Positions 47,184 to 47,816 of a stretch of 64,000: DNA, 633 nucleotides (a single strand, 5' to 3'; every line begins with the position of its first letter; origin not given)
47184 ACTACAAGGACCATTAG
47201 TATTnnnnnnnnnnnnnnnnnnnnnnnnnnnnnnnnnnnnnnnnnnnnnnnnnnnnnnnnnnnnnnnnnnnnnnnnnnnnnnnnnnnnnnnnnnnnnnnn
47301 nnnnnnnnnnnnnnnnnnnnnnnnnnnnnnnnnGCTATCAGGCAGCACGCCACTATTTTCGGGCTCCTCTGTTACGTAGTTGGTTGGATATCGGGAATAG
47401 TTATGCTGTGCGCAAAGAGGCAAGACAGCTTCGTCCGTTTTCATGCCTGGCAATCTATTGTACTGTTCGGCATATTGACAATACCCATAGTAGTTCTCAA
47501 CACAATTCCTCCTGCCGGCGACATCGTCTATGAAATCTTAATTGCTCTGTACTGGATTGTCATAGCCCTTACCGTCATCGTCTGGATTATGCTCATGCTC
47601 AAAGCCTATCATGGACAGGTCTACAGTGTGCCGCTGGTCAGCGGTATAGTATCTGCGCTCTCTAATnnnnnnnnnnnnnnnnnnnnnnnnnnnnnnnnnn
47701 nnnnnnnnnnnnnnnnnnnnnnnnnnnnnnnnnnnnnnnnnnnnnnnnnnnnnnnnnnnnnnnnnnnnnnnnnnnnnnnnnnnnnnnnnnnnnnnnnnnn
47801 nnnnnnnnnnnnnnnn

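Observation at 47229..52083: Two diverged paralogs (about 80% nucleotide identity) of an unusual DUF4870-HD-GYP membrane fusion protein flank ppdK as 1.1 kb direct repeats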

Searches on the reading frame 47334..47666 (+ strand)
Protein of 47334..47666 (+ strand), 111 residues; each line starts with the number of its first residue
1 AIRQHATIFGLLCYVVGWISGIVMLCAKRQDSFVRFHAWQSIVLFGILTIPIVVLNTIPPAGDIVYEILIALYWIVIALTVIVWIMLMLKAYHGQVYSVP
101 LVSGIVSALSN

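Call 53: find_homologous_proteins(query=A2, max_evalue=0.00001)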
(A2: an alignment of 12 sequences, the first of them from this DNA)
Query A2 (12 sequences) (111 aa, profile of the alignment): 7560 proteins with E <= 0.00001 among 8000 candidates; the best 120 are listed.
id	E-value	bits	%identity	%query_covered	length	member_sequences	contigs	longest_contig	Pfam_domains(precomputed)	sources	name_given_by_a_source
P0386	2.9e-39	151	47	96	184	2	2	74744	PF13240.12,PF24463.2,PF09685.16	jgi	jgi:uncharacterized membrane protein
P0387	2.5e-38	148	46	97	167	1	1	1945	PF13240.12,PF12773.14,PF24463.2,PF09685.16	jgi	jgi:uncharacterized membrane protein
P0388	1.4e-37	146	47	95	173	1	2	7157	PF13240.12,PF24463.2,PF09685.16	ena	-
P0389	2.5e-36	142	46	95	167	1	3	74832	PF13240.12,PF12773.14,PF24463.2,PF09685.16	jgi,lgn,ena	-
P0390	4.0e-34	135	46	86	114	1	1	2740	PF09685.16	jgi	jgi:uncharacterized membrane protein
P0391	2.5e-33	132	50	86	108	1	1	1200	PF09685.16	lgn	-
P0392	3.6e-33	132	46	86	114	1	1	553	PF09685.16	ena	-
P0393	3.7e-33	132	42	94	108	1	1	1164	PF09685.16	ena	-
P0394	1.1e-32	130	49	95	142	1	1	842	PF09685.16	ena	-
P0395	1.3e-32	130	48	86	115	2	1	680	PF09685.16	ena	-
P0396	2.2e-32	129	44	92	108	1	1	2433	PF09685.16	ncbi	-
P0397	2.3e-32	129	40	96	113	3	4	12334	PF09685.16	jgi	-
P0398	2.6e-32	129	46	93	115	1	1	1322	PF09685.16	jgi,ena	jgi:uncharacterized membrane protein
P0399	2.6e-32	129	38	86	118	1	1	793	PF09685.16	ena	-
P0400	2.7e-32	129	46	86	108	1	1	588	PF09685.16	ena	-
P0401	2.8e-32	129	47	86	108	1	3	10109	PF09685.16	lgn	-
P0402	3.0e-32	129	43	86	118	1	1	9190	PF09685.16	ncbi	-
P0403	3.3e-32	129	45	82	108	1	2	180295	PF09685.16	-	-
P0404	3.5e-32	129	47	91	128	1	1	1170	PF09685.16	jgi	jgi:uncharacterized membrane protein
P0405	3.6e-32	129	44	96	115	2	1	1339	PF09685.16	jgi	jgi:uncharacterized membrane protein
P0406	3.7e-32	128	-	-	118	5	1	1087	PF09685.16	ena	-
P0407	3.9e-32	128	42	96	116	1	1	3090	PF09685.16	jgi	jgi:uncharacterized membrane protein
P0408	4.0e-32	128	46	86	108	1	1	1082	PF09685.16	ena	-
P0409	4.7e-32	128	43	86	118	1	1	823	PF09685.16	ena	-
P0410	4.7e-32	128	44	96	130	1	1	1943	PF09685.16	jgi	jgi:uncharacterized membrane protein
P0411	4.8e-32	128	45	86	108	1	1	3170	PF09685.16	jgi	jgi:uncharacterized membrane protein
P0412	5.0e-32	128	47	86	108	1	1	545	PF09685.16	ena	-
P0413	5.2e-32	128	44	86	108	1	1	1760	PF09685.16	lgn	-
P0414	5.2e-32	128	44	91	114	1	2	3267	PF09685.16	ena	-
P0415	5.3e-32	128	45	86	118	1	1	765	PF09685.16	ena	-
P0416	5.4e-32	128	44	96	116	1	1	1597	PF09685.16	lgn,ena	-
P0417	5.4e-32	128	44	96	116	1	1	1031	PF09685.16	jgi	-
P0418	5.5e-32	128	49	86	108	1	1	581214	PF09685.16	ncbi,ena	-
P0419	5.6e-32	128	48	86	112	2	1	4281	PF09685.16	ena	-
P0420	5.6e-32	128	44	96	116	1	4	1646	PF09685.16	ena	-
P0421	5.7e-32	128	43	96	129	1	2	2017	PF09685.16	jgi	jgi:uncharacterized membrane protein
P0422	5.7e-32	128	46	86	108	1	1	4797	PF09685.16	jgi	jgi:uncharacterized membrane protein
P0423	5.7e-32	128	47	86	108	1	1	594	PF09685.16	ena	-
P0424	5.7e-32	128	44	86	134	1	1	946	PF09685.16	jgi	jgi:uncharacterized membrane protein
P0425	5.8e-32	128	41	95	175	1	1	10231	PF13240.12,PF14803.12,PF12773.14,PF24463.2,PF09685.16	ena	-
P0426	5.9e-32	128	51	86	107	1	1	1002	PF09685.16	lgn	-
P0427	6.0e-32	128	43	86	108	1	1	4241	PF09685.16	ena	-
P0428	6.0e-32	128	47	86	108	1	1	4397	PF09685.16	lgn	-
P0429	6.1e-32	128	44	86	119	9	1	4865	PF09685.16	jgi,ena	-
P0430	6.4e-32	128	47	85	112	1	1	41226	PF09685.16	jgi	jgi:uncharacterized membrane protein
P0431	6.6e-32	128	46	85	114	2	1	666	PF09685.16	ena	-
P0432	6.6e-32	128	51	86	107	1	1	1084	PF09685.16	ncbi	-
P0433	6.6e-32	128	49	82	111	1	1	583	PF09685.16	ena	-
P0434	6.7e-32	128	41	86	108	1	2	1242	PF09685.16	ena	-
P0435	6.7e-32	128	45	82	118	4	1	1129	PF09685.16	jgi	-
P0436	6.9e-32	128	38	96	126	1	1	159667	PF09685.16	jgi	jgi:uncharacterized membrane protein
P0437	7.2e-32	128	44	96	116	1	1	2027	PF09685.16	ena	-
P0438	7.2e-32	128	44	96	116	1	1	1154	PF09685.16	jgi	-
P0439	7.2e-32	128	-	-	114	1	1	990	PF09685.16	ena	-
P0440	7.4e-32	128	40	86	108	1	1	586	PF09685.16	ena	-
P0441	7.5e-32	128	42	95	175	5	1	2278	PF13240.12,PF14803.12,PF12773.14,PF24463.2,PF09685.16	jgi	jgi:uncharacterized membrane protein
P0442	7.8e-32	127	42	82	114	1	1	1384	PF09685.16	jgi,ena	-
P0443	7.8e-32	127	44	96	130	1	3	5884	PF09685.16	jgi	jgi:uncharacterized membrane protein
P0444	7.9e-32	127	43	92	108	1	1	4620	PF09685.16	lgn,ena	-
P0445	8.1e-32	127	41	86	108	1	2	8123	PF09685.16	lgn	-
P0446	8.2e-32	127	39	90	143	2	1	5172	PF13240.12,PF12773.14,PF24463.2,PF09685.16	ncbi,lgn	-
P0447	8.2e-32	127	42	86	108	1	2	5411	PF09685.16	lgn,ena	-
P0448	8.2e-32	127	47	86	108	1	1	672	PF09685.16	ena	-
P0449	8.4e-32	127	47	85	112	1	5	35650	PF09685.16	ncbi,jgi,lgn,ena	-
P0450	8.5e-32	127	48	86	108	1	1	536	PF09685.16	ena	-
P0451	8.6e-32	127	44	96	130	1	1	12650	PF09685.16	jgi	jgi:uncharacterized membrane protein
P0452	8.7e-32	127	42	86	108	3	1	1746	PF09685.16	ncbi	-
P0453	8.8e-32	127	45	86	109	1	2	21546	PF09685.16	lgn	-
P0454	8.9e-32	127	48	86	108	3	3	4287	PF09685.16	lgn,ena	-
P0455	9.1e-32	127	49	86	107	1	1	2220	PF09685.16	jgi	-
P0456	9.5e-32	127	46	86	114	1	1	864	PF09685.16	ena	-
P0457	9.5e-32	127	43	86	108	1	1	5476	PF09685.16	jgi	-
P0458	9.6e-32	127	42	86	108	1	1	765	PF09685.16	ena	-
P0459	9.6e-32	127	48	82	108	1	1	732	PF09685.16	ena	-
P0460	9.8e-32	127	47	86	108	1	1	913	PF09685.16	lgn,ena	-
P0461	9.8e-32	127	44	96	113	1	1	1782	PF09685.16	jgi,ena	-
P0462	9.9e-32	127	45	85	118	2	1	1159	PF09685.16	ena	-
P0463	1.1e-31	127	42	86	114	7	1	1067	PF09685.16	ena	-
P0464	1.1e-31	127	43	86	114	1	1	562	PF09685.16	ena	-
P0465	1.1e-31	127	47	89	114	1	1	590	PF09685.16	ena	-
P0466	1.1e-31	127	44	96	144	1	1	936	PF09685.16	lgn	-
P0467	1.1e-31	127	43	89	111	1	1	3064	PF09685.16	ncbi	-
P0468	1.1e-31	127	47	86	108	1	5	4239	PF09685.16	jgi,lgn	jgi:uncharacterized membrane protein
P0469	1.1e-31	127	49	86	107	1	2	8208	PF09685.16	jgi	-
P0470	1.1e-31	127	44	86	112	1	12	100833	PF09685.16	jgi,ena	jgi:uncharacterized membrane protein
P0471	1.1e-31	127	44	86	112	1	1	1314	PF09685.16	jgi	jgi:uncharacterized membrane protein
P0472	1.1e-31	127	46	86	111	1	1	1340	PF09685.16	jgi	jgi:uncharacterized membrane protein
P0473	1.2e-31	127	45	86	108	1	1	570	PF09685.16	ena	-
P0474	1.2e-31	127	45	86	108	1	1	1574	PF09685.16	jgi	-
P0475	1.2e-31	127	43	96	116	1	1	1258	PF09685.16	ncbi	-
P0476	1.2e-31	127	45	86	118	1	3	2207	PF09685.16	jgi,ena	-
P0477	1.2e-31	127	47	86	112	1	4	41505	PF09685.16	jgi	-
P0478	1.2e-31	127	43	86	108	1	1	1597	PF09685.16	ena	-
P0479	1.2e-31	127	46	93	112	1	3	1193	PF09685.16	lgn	-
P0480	1.3e-31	127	39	96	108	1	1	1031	PF09685.16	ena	-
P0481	1.3e-31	127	44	86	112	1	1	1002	PF09685.16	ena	-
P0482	1.3e-31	127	49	86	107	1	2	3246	PF09685.16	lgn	-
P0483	1.3e-31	127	42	90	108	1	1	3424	PF09685.16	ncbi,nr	ncbi:MAG: DUF4870 domain-containing protein [Dehalococcoidia bacterium]|nr:DUF4870 domain-containing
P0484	1.3e-31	127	42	86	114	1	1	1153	PF09685.16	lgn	-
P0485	1.4e-31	127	45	82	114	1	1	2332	PF09685.16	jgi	-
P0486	1.5e-31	127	48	90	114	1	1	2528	PF09685.16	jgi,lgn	jgi:uncharacterized membrane protein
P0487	1.5e-31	127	46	93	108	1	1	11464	PF09685.16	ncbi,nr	ncbi:MAG: DUF4870 domain-containing protein [Chloroflexi bacterium]|nr:DUF4870 domain-containing pro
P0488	1.5e-31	127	42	86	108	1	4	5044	PF09685.16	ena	-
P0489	1.5e-31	127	43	86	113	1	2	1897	PF09685.16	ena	-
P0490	1.5e-31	127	41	93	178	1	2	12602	PF13240.12,PF12773.14,PF24463.2,PF09685.16,PF13248.12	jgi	jgi:uncharacterized membrane protein/ribosomal protein L40E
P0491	1.5e-31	127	42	92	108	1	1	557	PF09685.16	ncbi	-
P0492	1.6e-31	126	46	86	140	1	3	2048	PF09685.16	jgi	jgi:uncharacterized membrane protein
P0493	1.6e-31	126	49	86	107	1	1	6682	PF09685.16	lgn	-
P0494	1.6e-31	126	47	86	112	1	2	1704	PF09685.16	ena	-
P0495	1.6e-31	126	43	86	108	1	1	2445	PF09685.16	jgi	-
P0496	1.6e-31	126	-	-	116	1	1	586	PF09685.16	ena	-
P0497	1.6e-31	126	51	82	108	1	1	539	PF09685.16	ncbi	-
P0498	1.6e-31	126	45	88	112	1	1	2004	PF09685.16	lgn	-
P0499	1.7e-31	126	51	82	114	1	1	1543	PF09685.16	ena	-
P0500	1.7e-31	126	47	93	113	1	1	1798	PF09685.16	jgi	jgi:uncharacterized membrane protein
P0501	1.7e-31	126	46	86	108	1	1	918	PF09685.16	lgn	-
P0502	1.7e-31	126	41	95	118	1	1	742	PF09685.16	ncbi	-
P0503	1.8e-31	126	40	94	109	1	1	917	PF09685.16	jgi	-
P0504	1.8e-31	126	48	93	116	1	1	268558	PF09685.16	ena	-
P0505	1.8e-31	126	44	89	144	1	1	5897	PF13240.12,PF12773.14,PF09685.16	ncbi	-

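Call 66: predict_structure(alignment_id=A3)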
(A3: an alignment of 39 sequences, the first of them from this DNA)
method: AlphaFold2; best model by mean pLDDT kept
length: 111 residues; sequences in the alignment: 39
mean_pLDDT: 92.5   pTM: 0.82
mean pLDDT of the five models: 92.5, 91.5, 89.7, 89.5, 89.2
residues with pLDDT >= 90: 92; 70-90: 17; 50-70: 2; < 50: 0
segments of 3 or more residues with pLDDT < 50: none
pLDDT, mean of each block of 10 residues (from residue 1): 83 96 96 96 96 89 87 95 96 93 93 87
secondary structure, 60 per line:
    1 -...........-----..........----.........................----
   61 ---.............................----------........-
elements in order: H2-12 H18-27 H32-56 H64-92 H103-110

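Call 69: fold_search(model_id=the predicted structure, library=pdb)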
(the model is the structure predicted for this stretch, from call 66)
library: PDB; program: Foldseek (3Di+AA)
matches with E <= 10: 18; with E <= 0.001: 0
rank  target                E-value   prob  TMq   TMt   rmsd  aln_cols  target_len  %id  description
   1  7vcf_W                2.1e-01  0.99  0.56  0.41   3.5        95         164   20  Cryo-EM structure of Chlamydomonas TOC-TIC supercomplex (released 2022-11-30)
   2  7xzi_B                4.9e-01  0.75  0.51  0.36  10.9       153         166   14  Cryo-EM structure of TOC-TIC supercomplex from Chlamydomonas reinhardtii (released 2023-01-11)
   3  7aqq_K                3.3e+00  0.12  0.31  0.37  13.9        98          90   12  Cryo-EM structure of Arabidopsis thaliana Complex-I (membrane core) (released 2021-12-08)
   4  8buy_A                4.1e+00  0.16  0.39  0.33  10.4       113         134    8  Rac-binding domain of human MiniBAR (released 2023-12-13)
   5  4ytp_D                4.8e+00  0.14  0.39  0.41   5.5        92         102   17  CRYSTAL STRUCTURE OF PORCINE HEART MITOCHONDRIAL COMPLEX II BOUND WITH N-[(4-tert-butylphenyl)methyl]-2-(trifluorometh (released 2015-08-05)
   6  9gu1_E                4.8e+00  0.08  0.33  0.13  10.8       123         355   15  Human adult muscle nAChR in resting state in nanodisc with alpha-bungarotoxin (released 2025-05-14)
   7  2l6j_MODEL_1_A        6.0e+00  0.04  0.23  0.23  15.6       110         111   11  Tah1 complexed by MEEVD (released 2011-12-28)
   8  5wue                  6.0e+00  0.04  0.17  0.11  13.2        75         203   25  Structural basis for conductance through TRIC cation channels (released 2017-06-21)
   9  1zoy_D                6.6e+00  0.14  0.42  0.44   5.2        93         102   18  Crystal Structure of Mitochondrial Respiratory Complex II from porcine heart at 2.4 Angstroms (released 2005-07-12)
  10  5sxu_A                7.0e+00  0.04  0.24  0.12  10.8       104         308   17  X-ray structure of 2-bromoethanol bound to a pentameric ligand gated ion channel (ELIC) in a desensitized state (released 2017-06-21)
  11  8dwh_R                7.0e+00  0.01  0.19  0.10  19.3       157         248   13  CryoEM structure of Gq-coupled MRGPRX1 with ligand Compound-16 (released 2022-11-02)
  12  5kbw_B                7.8e+00  0.05  0.29  0.21  13.0       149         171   11  Crystal structure of TmRibU, the riboflavin-binding S subunit from the Thermotoga maritima ECF transporter (released 2016-06-29)
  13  8fgw_D                8.3e+00  0.06  0.26  0.04   9.3       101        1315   11  Human IFT-A complex structures provide molecular insights into ciliary transport (released 2023-02-22)
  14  6c9m_C                8.3e+00  0.05  0.26  0.05  16.6       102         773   13  The Human NatA (Naa10/Naa15) amino-terminal acetyltransferase complex (released 2018-06-06)
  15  2o7g_B                8.3e+00  0.04  0.20  0.24  14.8        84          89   17  Crystal structure of the Pribnow Box recognition region of SigC from Mycobacterium tuberculosis (released 2006-12-26)
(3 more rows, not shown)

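Call 70: search_solved_structures(query=A3, max_evalue=10)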
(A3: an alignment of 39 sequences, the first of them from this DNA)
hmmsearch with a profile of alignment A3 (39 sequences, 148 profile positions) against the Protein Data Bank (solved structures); distinct sequences matched with E-value up to 10: 1.
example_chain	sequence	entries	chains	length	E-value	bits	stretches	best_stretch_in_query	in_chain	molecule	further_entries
9f9p_H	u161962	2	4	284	1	12.1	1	2-58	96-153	Proteasome subunit beta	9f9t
